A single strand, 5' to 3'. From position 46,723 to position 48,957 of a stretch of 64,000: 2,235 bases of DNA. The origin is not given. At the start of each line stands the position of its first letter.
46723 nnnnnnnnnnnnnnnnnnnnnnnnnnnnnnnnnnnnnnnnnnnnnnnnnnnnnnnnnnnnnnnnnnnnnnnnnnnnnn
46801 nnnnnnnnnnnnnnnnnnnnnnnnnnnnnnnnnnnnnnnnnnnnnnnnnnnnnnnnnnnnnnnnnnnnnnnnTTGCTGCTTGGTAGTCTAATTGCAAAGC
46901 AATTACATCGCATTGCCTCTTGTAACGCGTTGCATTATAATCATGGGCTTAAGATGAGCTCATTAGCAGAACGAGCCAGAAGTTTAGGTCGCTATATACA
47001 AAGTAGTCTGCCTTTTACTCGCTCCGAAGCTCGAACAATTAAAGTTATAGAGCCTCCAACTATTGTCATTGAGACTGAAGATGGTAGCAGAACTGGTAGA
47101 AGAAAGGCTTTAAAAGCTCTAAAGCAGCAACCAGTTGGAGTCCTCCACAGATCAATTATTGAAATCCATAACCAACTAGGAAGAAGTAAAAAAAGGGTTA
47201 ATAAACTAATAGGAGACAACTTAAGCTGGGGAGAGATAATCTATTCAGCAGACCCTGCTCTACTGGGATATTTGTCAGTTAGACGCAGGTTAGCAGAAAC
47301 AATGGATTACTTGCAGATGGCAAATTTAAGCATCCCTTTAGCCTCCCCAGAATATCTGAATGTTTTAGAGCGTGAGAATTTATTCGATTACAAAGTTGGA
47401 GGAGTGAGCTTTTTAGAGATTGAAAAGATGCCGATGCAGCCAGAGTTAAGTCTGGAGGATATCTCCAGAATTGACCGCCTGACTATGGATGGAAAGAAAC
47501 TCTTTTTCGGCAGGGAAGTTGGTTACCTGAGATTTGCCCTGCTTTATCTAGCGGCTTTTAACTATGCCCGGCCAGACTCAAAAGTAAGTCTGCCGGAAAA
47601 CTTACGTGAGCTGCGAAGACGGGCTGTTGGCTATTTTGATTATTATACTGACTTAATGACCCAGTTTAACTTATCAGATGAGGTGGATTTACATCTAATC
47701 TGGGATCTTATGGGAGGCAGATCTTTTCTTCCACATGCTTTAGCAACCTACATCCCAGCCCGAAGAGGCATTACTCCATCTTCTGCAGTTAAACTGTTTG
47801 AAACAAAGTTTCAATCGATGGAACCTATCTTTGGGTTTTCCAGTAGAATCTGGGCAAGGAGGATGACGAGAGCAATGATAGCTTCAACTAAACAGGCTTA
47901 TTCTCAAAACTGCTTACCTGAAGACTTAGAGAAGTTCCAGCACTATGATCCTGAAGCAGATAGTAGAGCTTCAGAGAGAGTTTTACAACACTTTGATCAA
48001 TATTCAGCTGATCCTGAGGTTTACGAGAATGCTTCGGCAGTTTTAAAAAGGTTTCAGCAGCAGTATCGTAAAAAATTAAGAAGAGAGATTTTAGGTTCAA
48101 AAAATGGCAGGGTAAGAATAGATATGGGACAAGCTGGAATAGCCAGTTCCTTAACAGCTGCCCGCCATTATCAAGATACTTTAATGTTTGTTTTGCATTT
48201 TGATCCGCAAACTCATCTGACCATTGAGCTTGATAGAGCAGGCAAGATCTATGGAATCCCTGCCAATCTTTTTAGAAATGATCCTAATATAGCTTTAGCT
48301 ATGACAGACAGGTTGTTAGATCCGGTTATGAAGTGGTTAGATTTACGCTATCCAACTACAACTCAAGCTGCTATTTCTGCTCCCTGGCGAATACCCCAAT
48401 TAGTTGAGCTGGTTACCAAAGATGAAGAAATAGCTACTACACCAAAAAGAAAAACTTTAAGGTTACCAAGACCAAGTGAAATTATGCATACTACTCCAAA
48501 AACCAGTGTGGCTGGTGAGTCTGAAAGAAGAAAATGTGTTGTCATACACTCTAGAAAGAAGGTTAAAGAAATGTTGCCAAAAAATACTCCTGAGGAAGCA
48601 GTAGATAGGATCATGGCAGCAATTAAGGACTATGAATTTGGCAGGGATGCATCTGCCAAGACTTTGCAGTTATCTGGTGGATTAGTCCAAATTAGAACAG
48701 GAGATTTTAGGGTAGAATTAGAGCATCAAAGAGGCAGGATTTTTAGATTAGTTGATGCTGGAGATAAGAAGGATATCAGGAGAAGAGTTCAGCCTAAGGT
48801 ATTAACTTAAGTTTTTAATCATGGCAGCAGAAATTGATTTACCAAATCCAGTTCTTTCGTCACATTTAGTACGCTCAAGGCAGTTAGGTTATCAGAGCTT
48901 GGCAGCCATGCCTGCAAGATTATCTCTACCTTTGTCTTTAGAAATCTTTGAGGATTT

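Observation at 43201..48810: Two large Arg-rich proteins ending in RelE/ParE-like toxin cores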

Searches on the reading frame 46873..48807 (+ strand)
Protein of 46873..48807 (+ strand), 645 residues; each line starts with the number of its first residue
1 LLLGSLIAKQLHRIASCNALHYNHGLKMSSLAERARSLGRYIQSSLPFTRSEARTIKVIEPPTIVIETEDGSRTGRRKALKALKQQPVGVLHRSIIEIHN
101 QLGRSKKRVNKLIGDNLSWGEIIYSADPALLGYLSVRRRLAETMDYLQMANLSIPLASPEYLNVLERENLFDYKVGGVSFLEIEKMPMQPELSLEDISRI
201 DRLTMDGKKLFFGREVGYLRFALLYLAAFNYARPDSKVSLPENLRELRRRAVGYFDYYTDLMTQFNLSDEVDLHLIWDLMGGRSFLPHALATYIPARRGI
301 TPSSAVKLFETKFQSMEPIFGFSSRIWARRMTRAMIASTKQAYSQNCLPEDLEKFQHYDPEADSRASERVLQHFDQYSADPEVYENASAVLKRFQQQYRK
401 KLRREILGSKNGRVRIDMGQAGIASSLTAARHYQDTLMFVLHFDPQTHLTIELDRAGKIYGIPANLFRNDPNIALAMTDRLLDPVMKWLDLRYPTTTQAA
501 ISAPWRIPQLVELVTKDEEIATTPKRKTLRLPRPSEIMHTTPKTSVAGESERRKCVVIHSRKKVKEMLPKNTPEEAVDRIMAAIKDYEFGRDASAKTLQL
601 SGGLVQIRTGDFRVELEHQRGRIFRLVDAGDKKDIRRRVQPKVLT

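Call 4: search_protein_families(library=pfam, proteins=[window:46873-48807:+], max_evalue=1)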
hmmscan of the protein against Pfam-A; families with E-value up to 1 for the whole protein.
window:46873-48807:+ (645 aa): 1 family
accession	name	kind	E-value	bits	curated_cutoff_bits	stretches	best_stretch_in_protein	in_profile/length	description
PF17280.7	DUF5345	-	0.26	11.9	27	1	372-407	6-42/77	Family of unknown function (DUF5345)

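Call 5: search_protein_families(library=ncbifam, proteins=[window:46873-48807:+], max_evalue=1)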
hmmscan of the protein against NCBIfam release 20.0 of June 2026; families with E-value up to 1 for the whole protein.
window:46873-48807:+ (645 aa): 0 families

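Call 8: search_solved_structures(query=window:46873-48807:+, max_evalue=10)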
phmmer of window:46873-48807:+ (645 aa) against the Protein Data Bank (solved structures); distinct sequences matched with E-value up to 10: 1.
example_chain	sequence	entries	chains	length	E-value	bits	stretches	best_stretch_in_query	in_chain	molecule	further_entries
3sft_A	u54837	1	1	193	1.9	10.3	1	599-634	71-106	Chemotaxis response regulator protein-glutamate methylesterase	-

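Call 10: find_homologous_proteins(query=window:46873-48807:+, max_evalue=0.001)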
Query window:46873-48807:+ (645 aa): 3 proteins with E <= 0.001 among 8000 candidates.
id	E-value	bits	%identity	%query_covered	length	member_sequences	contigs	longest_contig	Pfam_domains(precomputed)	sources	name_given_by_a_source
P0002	0.0e+0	1383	100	96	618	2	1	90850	-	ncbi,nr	ncbi:hypothetical protein HYS93_00805 [Candidatus Daviesbacteria bacterium]|nr:hypothetical protein 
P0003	4.1e-284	962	68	96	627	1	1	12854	-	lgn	-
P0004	7.8e-194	664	51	96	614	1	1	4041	-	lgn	-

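Call 13: find_encoding_contigs(protein=P0003, flank=10000, max_places=4)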
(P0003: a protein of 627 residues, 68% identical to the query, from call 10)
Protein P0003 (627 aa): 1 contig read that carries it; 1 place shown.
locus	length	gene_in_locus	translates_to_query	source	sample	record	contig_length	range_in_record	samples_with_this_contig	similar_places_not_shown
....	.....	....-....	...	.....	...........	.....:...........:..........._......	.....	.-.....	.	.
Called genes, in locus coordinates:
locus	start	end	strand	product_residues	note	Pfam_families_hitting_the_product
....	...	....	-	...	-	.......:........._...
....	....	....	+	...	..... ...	-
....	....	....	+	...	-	-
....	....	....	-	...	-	-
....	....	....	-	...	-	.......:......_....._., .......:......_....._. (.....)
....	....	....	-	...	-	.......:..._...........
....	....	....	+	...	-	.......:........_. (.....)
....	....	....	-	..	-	-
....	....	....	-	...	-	-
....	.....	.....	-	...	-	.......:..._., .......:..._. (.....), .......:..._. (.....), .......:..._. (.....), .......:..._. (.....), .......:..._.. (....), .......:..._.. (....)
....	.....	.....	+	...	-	?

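Call 14: find_encoding_contigs(protein=P0004, flank=10000, max_places=4)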
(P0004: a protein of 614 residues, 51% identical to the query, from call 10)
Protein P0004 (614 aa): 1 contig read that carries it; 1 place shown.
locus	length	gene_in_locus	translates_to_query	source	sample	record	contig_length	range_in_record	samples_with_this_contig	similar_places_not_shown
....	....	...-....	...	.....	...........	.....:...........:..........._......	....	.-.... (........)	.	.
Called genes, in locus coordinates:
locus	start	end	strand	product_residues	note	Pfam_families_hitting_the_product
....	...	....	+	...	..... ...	-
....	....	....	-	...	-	-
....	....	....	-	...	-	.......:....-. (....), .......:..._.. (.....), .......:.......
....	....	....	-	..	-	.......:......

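Call 31: search_protein_representatives(alignment_id=A1)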
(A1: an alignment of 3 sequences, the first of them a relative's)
Query: 3 sequences, 621 profile positions. Proteins with E-value up to 0.001 (for the whole library): 140; up to 1e-10: 129; up to 1e-30: 99. The best 140 are listed.
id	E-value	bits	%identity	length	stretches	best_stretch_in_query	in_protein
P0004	0.0e+00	1180.1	-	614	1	1-621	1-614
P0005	2.4e-90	320.3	-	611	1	72-613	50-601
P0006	6.3e-90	318.9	-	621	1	46-613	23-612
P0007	3.2e-89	316.6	-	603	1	91-614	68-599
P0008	6.4e-88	312.3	-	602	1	44-613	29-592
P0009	9.8e-83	295.2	-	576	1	34-606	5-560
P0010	4.6e-81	289.7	-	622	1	65-610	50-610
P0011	7.3e-81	289.0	-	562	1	67-606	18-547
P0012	8.4e-81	288.8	-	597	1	45-613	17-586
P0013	6.5e-80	285.9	-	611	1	46-611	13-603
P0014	8.9e-80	285.4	-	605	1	42-613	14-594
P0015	5.8e-79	282.7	-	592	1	87-611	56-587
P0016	8.4e-78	278.9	-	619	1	90-614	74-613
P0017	1.7e-77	277.9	-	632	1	47-608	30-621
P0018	2.7e-76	273.9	-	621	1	70-611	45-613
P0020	4.4e-75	269.9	-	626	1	46-610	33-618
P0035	8.5e-63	229.3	-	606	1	64-602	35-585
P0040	4.6e-60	220.3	-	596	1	67-614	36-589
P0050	3.0e-56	207.7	-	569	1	144-602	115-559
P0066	6.6e-50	186.8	-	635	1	59-567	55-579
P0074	5.1e-45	170.6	-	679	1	141-604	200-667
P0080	1.7e-42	162.3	-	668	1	130-472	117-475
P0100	7.7e-33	130.4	-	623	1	133-510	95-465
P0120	1.3e-18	83.4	-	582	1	123-485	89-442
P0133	1.7e-10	56.6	-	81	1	533-611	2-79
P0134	1.3e-07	47.1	-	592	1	141-605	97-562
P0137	1.6e-05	40.2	-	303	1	524-619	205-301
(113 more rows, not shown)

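Call 41: find_homologous_proteins(query=A4, max_evalue=0.001)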
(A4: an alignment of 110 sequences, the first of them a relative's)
Query A4 (110 sequences) (618 aa, profile of the alignment): 3 proteins with E <= 0.001 among 8000 candidates.
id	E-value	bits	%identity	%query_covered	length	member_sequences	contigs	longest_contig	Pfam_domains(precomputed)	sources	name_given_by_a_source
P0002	4.8e-166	572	100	100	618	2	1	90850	-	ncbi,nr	ncbi:hypothetical protein HYS93_00805 [Candidatus Daviesbacteria bacterium]|nr:hypothetical protein 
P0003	4.3e-165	569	68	100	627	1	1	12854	-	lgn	-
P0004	2.3e-160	553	51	100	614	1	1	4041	-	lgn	-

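Call 45: find_related_loci(query=A5, collection=genome_contigs, flank=6000)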
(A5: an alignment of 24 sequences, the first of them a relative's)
Query A5 (618 aa) in genome_contigs; peptide patterns used: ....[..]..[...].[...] (x = any residue, [..] = any of these).
10 stretches matched a pattern; 6 encode a relative of the query (tblastn E <= 1e-3); 6 distinct loci.
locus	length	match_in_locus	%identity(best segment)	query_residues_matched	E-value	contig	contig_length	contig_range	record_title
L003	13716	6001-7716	32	73-611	3e-73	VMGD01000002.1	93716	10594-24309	MAG: Microgenomates group bacterium Gr01-1014_7 G01um10147_scaffold_84, whole genome shotgun sequence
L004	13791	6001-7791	29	44-608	3e-65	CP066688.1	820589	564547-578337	MAG: Candidatus Daviesbacteria bacterium isolate NC_groundwater_497_Ag_S-0.1um_39_22 chromosome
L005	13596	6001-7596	28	72-587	1e-54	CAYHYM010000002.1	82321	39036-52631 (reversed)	MAG TPA_asm: uncultured Gammaproteobacteria bacterium isolate ERP119705_co17_338 genome assembly, contig: NODE_201_lengt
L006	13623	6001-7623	27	94-616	4e-48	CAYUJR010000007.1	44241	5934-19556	MAG TPA_asm: uncultured Gammaproteobacteria bacterium isolate SRP090828_co2_75 genome assembly, contig: NODE_301_length_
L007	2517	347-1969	27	94-616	1e-48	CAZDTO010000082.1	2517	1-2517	MAG TPA_asm: uncultured Gammaproteobacteria bacterium isolate binchicken_co38_474 genome assembly, contig: NODE_85177_le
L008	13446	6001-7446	29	94-590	3e-52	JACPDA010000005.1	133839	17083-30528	MAG: Candidatus Daviesbacteria bacterium isolate NC_groundwater_297_Ag_B-0.1um_41_14 S7_GD2017_3_B1_scaffold_8, whole ge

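Call 49: predict_structure(alignment_id=A4)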
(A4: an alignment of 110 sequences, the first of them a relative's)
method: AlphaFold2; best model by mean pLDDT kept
length: 618 residues; sequences in the alignment: 110
mean_pLDDT: 88.0   pTM: 0.85
mean pLDDT of the five models: 88.0, 87.2, 86.4, 86.1, 85.5
residues with pLDDT >= 90: 458; 70-90: 66; 50-70: 67; < 50: 27
segments of 3 or more residues with pLDDT < 50: 10-27, 515-517
pLDDT, mean of each block of 10 residues (from residue 1): 52 45 49 80 88 89 92 96 93 96 97 96 93 94 96 98 93 91 82 97 95 97 97 94 91 86 98 98 93 73 94 96 98 98 94 89 96 97 98 94 96 98 97 97 95 96 90 56 60 58 52 50 85 97 95 95 95 93 97 95 94 70
secondary structure, 60 per line:
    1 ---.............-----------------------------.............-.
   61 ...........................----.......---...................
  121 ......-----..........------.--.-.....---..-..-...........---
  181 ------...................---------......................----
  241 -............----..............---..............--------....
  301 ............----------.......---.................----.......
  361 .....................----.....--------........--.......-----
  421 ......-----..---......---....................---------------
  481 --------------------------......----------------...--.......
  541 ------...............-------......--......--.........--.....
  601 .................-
elements in order: H4-16 H46-58 H60-87 H92-98 H102-126 H132-141 H153-157 H167-177 H187-205 H215-236 H242-253 H258-271 H275-288 H297-312 H323-329 H333-349 H354-381 E386-390 E399-406 E409-415 E421-426 H437-442 H446-465 H507-512 E529-531 H534-540 H547-561 E569-571 E577-582 E585-593 E596-604 H605-617

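Call 51: fold_search(model_id=the predicted structure, library=pdb)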
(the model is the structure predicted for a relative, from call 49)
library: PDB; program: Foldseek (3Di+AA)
matches with E <= 10: 207; with E <= 0.001: 0
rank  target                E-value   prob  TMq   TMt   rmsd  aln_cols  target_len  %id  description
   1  6af4_C                2.9e-01  0.97  0.11  0.44   4.5        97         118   12  Toxin-Antitoxin module from Streptococcus pneumoniae (released 2019-08-14)
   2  6af3_E                3.3e-01  0.97  0.11  0.49   5.4       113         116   11  Toxin-Antitoxin module from Streptococcus pneumoniae (released 2019-08-14)
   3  6af4_A                3.3e-01  0.97  0.11  0.44   4.7        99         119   12  Toxin-Antitoxin module from Streptococcus pneumoniae (released 2019-08-14)
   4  3bpq_B                3.8e-01  0.97  0.10  0.55   3.3        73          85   18  Crystal Structure of RelB-RelE antitoxin-toxin complex from Methanococcus jannaschii (released 2008-12-23)
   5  8rch_A                4.5e-01  0.10  0.13  0.07  19.7       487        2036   11  CryoEM structure of mTORC1 with a paediatric kidney cancer-associated 1455-EWED-1458 duplication in mTOR, overall refi (released 2024-09-11)
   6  6bqt_B                6.3e-01  0.16  0.12  0.26  17.6       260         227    9  Complex of 14-3-3 theta with an IRSp53 peptide doubly-phosphorylated at T340 and T360 (released 2018-12-05)
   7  7bu1_A                7.2e-01  0.69  0.11  0.27   5.7        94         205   12  Crystal structure of TrmO from Pseudomonas aeruginosa (released 2021-04-07)
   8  6qzr_G                7.6e-01  0.14  0.12  0.25  19.9       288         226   10  14-3-3 sigma in complex with FOXO1 pT24 peptide (released 2019-07-31)
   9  8wf6_B                8.3e-01  0.23  0.15  0.32  16.4       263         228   11  14-3-3 zeta complexed with S559 phosphorylated peptide derived from GPIb alpha cytoplasmic domain (released 2024-09-25)
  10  6af3_C                9.1e-01  0.85  0.11  0.46   4.4        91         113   12  Toxin-Antitoxin module from Streptococcus pneumoniae (released 2019-08-14)
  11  3kz1_A                9.6e-01  0.04  0.09  0.13  21.3       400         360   10  Crystal Structure of the Complex of PDZ-RhoGEF DH/PH domains with GTP-gamma-S Activated RhoA (released 2010-04-28)
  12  6yo8_C                1.1e+00  0.15  0.13  0.28  17.1       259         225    8  Binary complex of 14-3-3 zeta with Glucocorticoid Receptor (GR) pT524 peptide (released 2021-03-24)
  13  6af3_A                1.1e+00  0.80  0.10  0.45   5.1        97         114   12  Toxin-Antitoxin module from Streptococcus pneumoniae (released 2019-08-14)
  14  4zdr_B                1.1e+00  0.18  0.15  0.32  16.8       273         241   10  Crystal structure of 14-3-3[zeta]-LKB1 fusion protein (released 2015-09-09)
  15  6af4_G                1.3e+00  0.84  0.11  0.47   4.4        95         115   12  Toxin-Antitoxin module from Streptococcus pneumoniae (released 2019-08-14)
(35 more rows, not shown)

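Call 64: search_protein_families(library=padloc, proteins=[window:46954-48807:+, P0005, P0010, P0020, P0040, P0074], max_evalue=0.1)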
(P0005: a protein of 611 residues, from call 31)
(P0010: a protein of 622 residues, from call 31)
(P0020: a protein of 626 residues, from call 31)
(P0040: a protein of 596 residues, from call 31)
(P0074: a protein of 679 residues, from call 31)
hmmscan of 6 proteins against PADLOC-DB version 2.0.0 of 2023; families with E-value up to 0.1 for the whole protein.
window:46954-48807:+ (618 aa): 1 family
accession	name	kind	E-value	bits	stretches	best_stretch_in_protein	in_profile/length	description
PDLC04638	PDC-M41A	-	0.028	12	1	31-111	131-212/275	-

P0005 (611 aa): 0 families

P0010 (622 aa): 0 families

P0020 (626 aa): 0 families

P0040 (596 aa): 0 families

P0074 (679 aa): 0 families

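Call 65: search_protein_families(library=pfam, alignment_id=A5, max_evalue=0.01)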
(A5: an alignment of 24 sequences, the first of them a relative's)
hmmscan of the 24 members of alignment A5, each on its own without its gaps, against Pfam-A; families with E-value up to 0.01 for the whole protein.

A. member 1, P0002 (618 aa): 0 families

B. families by the number of members that match (of 24 scanned): 2 families
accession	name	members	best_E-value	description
PF05016.21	ParE_toxin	3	5.2e-05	ParE toxin of type II toxin-antitoxin system, parDE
PF03785.20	Peptidase_C25_C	1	1.1e-05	Peptidase family C25, C terminal ig-like domain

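Call 67: list_cluster_members(proteins=[P0005, P0009, P0020, P0035, P0050, P0066, P0080, P0100, P0120, P0134])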
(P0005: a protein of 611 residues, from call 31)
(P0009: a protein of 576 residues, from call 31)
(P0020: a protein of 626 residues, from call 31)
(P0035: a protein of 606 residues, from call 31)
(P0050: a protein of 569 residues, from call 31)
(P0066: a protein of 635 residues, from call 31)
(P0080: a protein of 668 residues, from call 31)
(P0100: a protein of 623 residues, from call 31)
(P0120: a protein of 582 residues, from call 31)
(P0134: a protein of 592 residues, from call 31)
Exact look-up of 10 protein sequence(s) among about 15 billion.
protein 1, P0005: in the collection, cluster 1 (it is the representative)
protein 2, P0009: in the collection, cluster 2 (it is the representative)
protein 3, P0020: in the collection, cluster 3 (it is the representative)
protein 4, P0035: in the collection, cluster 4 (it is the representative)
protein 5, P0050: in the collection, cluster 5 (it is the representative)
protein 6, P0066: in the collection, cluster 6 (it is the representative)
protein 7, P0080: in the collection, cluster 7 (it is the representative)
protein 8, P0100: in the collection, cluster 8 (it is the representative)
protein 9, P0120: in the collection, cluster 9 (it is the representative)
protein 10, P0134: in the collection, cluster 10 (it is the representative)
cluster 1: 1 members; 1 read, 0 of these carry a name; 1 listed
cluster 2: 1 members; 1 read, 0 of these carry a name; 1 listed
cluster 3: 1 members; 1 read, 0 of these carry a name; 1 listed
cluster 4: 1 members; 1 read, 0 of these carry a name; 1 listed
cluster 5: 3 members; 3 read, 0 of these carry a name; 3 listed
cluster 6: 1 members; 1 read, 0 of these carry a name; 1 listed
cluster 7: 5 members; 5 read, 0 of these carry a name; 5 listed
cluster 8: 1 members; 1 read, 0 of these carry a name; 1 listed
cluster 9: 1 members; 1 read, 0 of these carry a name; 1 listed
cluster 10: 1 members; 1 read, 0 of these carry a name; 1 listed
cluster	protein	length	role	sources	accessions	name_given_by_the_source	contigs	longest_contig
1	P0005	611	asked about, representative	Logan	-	-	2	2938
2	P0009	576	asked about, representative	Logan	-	-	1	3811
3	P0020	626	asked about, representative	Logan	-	-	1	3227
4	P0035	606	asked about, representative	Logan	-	-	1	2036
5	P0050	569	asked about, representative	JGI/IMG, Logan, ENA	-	-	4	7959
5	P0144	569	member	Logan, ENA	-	-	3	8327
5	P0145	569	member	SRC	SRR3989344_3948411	-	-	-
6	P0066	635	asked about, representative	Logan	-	-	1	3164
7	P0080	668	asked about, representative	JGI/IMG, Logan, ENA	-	-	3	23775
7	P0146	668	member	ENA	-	-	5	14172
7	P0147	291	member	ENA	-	-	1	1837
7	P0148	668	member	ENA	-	-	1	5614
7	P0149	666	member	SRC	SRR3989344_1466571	-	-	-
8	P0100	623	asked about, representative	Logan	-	-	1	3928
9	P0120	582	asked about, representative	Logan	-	-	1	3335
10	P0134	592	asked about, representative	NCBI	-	-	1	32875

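Call 68: find_encoding_contigs(protein=P0080, flank=8000, max_places=2)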
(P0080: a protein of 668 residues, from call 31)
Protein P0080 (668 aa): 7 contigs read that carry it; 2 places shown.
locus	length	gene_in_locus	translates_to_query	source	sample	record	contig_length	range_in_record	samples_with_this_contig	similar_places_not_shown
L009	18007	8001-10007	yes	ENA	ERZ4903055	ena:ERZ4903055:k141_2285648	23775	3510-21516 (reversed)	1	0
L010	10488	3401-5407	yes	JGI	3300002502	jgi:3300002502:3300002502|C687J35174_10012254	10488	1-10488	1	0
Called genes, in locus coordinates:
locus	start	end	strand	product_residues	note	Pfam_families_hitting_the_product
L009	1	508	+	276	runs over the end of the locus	-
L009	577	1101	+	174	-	-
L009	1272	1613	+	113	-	-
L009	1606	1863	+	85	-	PF18903:DUF5659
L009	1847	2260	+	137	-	PF04026:SpoVG (weak)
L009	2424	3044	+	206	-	-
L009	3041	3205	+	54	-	-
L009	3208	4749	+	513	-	PF00239:Resolvase, PF07508:Recombinase, PF13408:Zn_ribbon_recom (weak)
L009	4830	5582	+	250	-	-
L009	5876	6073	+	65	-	PF23451:Zn_ribbon_PaaD (weak), PF22910:EDR4-like_1st (faint)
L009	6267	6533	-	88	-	-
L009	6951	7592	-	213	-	PF02163:Peptidase_M50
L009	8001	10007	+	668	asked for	-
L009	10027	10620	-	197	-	PF04542:Sigma70_r2 (weak)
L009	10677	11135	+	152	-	-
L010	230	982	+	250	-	-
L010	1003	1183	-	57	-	PF00471:Ribosomal_L33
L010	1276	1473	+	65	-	PF23451:Zn_ribbon_PaaD (weak), PF22910:EDR4-like_1st (faint)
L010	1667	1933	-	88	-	-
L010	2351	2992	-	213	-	PF02163:Peptidase_M50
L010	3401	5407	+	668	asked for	-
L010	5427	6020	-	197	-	PF04542:Sigma70_r2 (weak)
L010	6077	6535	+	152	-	-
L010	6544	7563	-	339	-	PF00551:Formyl_trans_N, PF02911:Formyl_trans_C (weak)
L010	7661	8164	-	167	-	PF01936:NYN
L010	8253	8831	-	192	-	PF01327:Pep_deformylase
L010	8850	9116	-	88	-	-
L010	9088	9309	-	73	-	-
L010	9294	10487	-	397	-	?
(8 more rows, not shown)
